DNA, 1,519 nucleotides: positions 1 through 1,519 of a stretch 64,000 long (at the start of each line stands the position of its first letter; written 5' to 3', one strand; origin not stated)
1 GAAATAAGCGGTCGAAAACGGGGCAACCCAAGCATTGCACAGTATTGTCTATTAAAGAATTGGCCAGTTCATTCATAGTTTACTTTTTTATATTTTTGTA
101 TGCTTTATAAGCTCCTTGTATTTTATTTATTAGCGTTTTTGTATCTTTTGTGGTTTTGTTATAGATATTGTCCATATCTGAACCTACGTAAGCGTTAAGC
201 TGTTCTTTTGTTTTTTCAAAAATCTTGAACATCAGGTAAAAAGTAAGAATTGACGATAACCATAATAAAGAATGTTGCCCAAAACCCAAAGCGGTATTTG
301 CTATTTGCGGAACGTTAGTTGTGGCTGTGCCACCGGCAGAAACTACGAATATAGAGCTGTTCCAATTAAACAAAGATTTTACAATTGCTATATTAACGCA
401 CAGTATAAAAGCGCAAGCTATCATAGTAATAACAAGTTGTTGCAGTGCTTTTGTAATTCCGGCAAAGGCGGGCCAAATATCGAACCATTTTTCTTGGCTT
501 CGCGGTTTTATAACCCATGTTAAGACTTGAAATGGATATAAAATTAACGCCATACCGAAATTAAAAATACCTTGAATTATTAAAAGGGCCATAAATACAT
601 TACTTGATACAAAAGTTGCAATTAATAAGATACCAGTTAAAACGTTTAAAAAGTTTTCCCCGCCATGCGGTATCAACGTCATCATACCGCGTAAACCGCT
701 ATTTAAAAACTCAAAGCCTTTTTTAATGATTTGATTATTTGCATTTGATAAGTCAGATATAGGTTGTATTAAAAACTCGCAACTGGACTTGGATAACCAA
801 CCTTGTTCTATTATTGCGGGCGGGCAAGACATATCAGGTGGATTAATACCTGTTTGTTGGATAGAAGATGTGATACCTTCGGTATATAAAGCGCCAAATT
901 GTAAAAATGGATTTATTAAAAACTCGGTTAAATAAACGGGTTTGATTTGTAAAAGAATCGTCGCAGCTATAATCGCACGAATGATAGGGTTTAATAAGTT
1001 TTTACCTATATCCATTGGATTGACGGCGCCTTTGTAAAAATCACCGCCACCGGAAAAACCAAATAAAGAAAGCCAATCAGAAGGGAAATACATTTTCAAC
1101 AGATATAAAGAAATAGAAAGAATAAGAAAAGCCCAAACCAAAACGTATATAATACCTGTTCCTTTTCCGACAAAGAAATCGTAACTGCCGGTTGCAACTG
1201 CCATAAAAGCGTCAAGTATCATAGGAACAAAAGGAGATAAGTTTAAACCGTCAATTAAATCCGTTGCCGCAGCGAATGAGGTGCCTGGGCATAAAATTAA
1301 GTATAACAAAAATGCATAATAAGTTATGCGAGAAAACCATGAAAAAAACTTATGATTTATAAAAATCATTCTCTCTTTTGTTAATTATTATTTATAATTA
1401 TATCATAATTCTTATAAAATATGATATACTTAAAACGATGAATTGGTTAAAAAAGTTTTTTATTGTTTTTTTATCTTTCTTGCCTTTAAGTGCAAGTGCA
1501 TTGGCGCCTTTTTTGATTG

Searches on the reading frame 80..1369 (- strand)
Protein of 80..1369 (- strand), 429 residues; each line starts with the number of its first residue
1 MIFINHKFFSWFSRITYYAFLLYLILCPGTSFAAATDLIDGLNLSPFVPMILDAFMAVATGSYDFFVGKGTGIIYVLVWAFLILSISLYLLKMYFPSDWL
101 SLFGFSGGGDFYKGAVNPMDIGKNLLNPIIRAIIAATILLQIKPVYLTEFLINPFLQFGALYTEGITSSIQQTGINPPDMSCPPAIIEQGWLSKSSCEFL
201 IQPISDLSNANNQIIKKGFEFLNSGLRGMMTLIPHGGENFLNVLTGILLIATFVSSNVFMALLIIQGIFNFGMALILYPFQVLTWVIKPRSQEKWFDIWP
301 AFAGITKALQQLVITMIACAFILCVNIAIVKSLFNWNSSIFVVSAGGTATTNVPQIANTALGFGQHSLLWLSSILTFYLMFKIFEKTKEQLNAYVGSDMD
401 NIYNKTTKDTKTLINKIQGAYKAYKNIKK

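Call 18: search_protein_families(library=pfam, proteins=[window:80-1369:-], max_evalue=0.00001)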
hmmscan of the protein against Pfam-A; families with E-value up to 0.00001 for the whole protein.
window:80-1369:- (429 aa): 0 families

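Call 62: search_protein_families(library=pfam, proteins=[window:80-1369:-], max_evalue=0.01)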
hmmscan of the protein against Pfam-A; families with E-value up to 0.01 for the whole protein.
window:80-1369:- (429 aa): 0 families

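Call 69: find_encoding_contigs(protein=window:80-1369:-, flank=10000, max_places=3)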
Protein window:80-1369:- (429 aa): 6 contigs read that carry it; 3 places shown.
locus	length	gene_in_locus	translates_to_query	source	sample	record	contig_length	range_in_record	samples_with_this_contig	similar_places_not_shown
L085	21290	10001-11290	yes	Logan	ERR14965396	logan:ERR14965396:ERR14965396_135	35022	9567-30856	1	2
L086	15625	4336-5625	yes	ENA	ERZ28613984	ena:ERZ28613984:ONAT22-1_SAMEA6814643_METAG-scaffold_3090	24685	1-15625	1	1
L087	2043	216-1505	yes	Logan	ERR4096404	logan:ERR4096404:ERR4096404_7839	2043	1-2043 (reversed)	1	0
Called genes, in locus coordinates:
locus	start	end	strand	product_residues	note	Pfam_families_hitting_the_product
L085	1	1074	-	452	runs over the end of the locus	-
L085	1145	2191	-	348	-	PF03033:Glyco_transf_28, PF04101:Glyco_tran_28_C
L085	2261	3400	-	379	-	PF01098:FTSW_RODA_SPOVE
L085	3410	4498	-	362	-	PF10555:MraY_sig1 (weak), PF00953:Glycos_transf_4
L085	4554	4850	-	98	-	PF09864:MliC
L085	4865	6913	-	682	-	PF00912:Transgly, PF00905:Transpeptidase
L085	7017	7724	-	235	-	PF00459:Inositol_P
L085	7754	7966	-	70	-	PF01197:Ribosomal_L31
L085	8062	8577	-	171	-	-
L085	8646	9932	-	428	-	-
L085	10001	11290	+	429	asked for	-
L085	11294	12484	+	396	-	-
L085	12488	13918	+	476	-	-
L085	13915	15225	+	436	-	-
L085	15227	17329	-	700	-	PF00580:UvrD-helicase, PF01443:Viral_helicase1 (faint), PF13245:AAA_19, PF13604:AAA_30 (weak), PF13087:AAA_12 (faint), PF13361:UvrD_C, PF13538:UvrD_C_2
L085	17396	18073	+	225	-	PF00929:RNase_T, PF13482:RNase_H_2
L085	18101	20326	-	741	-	-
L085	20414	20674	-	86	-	PF01016:Ribosomal_L27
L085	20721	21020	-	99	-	PF00829:Ribosomal_L21p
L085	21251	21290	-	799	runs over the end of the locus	-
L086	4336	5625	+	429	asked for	-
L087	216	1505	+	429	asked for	-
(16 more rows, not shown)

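Call 71: search_protein_families(library=pfam, proteins=[L085:8646-9932:-, L085:10001-11290:+, L085:11294-12484:+, L085:12488-13918:+, L085:13915-15225:+, L085:18101-20326:-], max_evalue=5)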
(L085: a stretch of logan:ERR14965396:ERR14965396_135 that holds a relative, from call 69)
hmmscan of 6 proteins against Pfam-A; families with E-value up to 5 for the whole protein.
L085:8646-9932:- (428 aa): 2 families
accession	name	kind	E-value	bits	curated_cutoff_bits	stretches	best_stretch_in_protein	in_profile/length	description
PF25799.1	prePAAR_I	-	0.031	15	25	1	19-41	14-36/57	Class I prePAAR effector Rhs1 motif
PF14986.11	DUF4514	-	1.1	9.9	27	0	26-39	24-37/60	Domain of unknown function (DUF4514)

L085:10001-11290:+ (429 aa): 0 families

L085:11294-12484:+ (396 aa): 2 families
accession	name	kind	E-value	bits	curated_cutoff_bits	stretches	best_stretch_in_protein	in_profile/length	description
PF04818.19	CID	-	0.13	12.9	23.9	1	50-83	51-83/120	CID domain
PF06911.18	Senescence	-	0.16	12.3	24.6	0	354-393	53-92/184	Senescence domain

L085:12488-13918:+ (476 aa): 0 families

L085:13915-15225:+ (436 aa): 1 family
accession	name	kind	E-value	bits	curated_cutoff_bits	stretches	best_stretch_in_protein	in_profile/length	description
PF19893.4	DUF6366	-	0.16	12.8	27.2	1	130-163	36-69/69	Family of unknown function (DUF6366)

L085:18101-20326:- (741 aa): 6 families
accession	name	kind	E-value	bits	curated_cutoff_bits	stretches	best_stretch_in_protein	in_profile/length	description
PF11172.13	DUF2959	-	0.018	15.7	26.8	1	202-276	18-87/190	Protein of unknown function (DUF2959)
PF10157.14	BORCS6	-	0.02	15.5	35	1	192-259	22-87/101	BLOC-1-related complex sub-unit 6 C-terminal helix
PF03961.19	FapA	-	0.06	13.4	31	1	153-269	112-222/272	Flagellar Assembly Protein A beta solenoid domain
PF20057.4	DUF6456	-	0.18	12.4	26.3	0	397-426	97-126/136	Domain of unknown function (DUF6456)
PF25688.1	P22_gp7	-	0.43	10.8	28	1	201-317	36-151/230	Bacteriophage P22 DNA ejection protein gp7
PF07743.18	HSCB_C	-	0.8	10.6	22.1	0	193-226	12-45/74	HSCB C-terminal oligomerisation domain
